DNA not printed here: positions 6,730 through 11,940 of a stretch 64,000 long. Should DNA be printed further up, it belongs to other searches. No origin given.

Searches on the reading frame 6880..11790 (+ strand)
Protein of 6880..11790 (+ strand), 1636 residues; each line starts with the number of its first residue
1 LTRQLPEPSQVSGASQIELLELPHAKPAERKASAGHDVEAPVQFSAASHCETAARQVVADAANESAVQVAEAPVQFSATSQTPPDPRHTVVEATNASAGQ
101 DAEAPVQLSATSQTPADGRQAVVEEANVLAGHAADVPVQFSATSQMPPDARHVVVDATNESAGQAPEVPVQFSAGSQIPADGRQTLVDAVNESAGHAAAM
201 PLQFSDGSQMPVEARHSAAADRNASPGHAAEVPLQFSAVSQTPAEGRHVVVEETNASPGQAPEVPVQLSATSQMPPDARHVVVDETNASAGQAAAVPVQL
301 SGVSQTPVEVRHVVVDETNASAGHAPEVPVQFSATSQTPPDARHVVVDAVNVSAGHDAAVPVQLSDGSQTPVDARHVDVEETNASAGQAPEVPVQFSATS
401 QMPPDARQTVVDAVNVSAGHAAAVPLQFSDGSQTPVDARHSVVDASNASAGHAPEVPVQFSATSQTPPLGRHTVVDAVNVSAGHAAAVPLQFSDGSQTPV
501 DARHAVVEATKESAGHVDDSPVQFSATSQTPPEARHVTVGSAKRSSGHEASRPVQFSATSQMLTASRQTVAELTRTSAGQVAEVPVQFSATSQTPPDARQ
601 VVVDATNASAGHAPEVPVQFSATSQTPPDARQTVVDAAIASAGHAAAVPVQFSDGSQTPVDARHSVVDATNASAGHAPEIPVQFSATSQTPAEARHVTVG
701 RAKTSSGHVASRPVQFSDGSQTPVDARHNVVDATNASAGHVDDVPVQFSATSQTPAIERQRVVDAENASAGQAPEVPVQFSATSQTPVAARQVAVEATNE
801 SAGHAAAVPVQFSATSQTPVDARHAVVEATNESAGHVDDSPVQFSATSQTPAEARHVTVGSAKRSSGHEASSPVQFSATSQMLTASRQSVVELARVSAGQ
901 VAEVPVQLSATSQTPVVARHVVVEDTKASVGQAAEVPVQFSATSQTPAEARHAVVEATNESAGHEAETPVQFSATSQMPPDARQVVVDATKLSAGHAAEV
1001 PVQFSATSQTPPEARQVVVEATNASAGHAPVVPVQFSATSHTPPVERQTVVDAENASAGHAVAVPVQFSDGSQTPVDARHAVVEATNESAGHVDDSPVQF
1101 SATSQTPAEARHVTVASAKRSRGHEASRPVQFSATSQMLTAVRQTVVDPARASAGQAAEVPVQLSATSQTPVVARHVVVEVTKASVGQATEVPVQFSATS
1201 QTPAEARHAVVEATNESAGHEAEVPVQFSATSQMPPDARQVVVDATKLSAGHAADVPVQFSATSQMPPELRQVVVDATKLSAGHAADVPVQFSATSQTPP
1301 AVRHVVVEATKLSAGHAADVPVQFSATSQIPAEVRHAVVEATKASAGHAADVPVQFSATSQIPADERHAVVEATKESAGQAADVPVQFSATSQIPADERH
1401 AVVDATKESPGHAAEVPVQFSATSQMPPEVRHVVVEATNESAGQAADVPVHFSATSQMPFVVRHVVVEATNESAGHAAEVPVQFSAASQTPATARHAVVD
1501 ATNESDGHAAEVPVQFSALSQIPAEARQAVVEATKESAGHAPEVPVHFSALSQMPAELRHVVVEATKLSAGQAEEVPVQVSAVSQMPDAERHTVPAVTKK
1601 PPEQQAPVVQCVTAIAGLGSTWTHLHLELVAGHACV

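Call 77: search_protein_families(library=pfam, proteins=[window:6880-11790:+], max_evalue=0.001)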
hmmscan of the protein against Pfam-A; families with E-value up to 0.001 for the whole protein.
window:6880-11790:+ (1636 aa): 1 family
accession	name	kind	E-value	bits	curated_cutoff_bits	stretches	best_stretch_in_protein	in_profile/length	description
PF11322.13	DUF3124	-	2.2e-05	25.1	27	0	786-831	64-109/123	Protein of unknown function (DUF3124)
